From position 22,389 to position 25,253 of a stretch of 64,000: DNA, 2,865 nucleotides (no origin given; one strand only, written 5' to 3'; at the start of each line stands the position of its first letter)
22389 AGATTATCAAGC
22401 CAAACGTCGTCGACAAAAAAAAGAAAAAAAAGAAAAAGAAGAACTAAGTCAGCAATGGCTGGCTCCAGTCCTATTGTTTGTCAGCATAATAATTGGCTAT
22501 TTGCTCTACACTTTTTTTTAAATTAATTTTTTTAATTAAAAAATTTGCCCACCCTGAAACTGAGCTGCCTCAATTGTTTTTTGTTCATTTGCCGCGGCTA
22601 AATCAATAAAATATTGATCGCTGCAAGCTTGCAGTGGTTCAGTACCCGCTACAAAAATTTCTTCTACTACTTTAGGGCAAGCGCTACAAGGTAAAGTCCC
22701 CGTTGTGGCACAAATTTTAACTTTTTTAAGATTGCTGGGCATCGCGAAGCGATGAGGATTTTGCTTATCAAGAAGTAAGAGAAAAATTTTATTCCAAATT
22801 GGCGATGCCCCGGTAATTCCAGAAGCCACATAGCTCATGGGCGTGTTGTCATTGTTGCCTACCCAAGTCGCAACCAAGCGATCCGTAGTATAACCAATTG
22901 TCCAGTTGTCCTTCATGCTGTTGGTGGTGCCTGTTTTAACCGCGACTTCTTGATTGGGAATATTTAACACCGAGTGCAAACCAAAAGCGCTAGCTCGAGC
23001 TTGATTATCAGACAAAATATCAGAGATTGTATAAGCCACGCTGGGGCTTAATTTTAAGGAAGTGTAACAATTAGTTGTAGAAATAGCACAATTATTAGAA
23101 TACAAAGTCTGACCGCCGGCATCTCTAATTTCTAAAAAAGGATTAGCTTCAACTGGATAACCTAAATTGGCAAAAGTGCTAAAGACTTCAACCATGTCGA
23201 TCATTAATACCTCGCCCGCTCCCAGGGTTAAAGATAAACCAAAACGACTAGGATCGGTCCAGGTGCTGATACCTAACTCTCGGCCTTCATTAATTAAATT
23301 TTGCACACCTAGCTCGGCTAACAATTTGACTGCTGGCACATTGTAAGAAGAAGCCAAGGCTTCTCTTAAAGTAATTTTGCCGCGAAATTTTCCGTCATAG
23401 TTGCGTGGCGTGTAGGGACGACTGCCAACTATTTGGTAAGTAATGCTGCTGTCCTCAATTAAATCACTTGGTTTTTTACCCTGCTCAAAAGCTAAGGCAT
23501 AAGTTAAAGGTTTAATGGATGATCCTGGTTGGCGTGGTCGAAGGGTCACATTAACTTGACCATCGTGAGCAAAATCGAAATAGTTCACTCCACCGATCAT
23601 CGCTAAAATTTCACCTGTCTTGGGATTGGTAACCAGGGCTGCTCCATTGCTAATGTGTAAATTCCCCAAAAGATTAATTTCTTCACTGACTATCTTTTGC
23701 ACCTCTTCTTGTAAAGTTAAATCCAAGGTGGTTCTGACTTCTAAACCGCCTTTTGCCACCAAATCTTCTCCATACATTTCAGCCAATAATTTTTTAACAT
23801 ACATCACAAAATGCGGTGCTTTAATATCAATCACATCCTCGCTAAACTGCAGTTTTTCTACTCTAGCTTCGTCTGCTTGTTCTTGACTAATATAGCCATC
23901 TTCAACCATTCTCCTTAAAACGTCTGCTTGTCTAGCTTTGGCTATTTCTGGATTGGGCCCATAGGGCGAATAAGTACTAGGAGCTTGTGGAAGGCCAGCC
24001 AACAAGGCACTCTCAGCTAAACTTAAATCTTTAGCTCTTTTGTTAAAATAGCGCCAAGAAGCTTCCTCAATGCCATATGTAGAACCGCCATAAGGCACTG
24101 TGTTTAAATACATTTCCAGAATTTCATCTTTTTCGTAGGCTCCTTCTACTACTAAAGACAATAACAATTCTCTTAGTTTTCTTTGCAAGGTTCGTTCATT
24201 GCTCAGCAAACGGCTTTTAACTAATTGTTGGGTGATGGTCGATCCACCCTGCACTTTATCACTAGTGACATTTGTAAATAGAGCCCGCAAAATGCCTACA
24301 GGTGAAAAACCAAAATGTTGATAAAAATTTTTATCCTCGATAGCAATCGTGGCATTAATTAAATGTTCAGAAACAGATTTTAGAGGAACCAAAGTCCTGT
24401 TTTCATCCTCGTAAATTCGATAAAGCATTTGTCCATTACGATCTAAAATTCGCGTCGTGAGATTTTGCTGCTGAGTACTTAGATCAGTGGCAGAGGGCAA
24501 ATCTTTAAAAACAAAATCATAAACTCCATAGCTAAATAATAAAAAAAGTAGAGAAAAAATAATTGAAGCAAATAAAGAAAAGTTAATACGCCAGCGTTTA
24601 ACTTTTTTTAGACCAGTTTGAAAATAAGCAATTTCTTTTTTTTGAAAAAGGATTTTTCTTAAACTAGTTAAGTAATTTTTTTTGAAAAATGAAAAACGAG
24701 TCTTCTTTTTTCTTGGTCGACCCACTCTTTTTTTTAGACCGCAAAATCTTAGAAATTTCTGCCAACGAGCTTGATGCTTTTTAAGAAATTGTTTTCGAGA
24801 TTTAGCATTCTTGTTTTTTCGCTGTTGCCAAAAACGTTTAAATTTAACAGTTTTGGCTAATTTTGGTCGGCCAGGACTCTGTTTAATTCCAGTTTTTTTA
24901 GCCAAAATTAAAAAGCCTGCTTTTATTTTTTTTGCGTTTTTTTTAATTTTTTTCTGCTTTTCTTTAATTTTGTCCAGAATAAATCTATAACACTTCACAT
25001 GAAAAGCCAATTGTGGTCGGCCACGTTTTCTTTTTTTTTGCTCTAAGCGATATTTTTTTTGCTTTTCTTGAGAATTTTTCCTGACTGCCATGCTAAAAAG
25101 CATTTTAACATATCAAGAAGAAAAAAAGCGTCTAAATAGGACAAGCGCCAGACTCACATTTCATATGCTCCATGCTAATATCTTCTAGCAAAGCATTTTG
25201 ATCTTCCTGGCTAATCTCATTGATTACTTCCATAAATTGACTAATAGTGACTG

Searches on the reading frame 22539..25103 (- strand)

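Call 20: search_protein_families(library=pfam, max_evalue=0.001, proteins=[window:22539-25103:-])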
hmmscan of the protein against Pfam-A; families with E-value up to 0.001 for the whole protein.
seq(855 aa): 2 families
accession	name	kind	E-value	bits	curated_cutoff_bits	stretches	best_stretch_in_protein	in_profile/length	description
PF00912.28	Transgly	-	1.6e-63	213.8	27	1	224-399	2-177/178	Transglycosylase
PF00905.27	Transpeptidase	-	1.1e-20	74.5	22.1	1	487-759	1-283/299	Penicillin binding protein transpeptidase domain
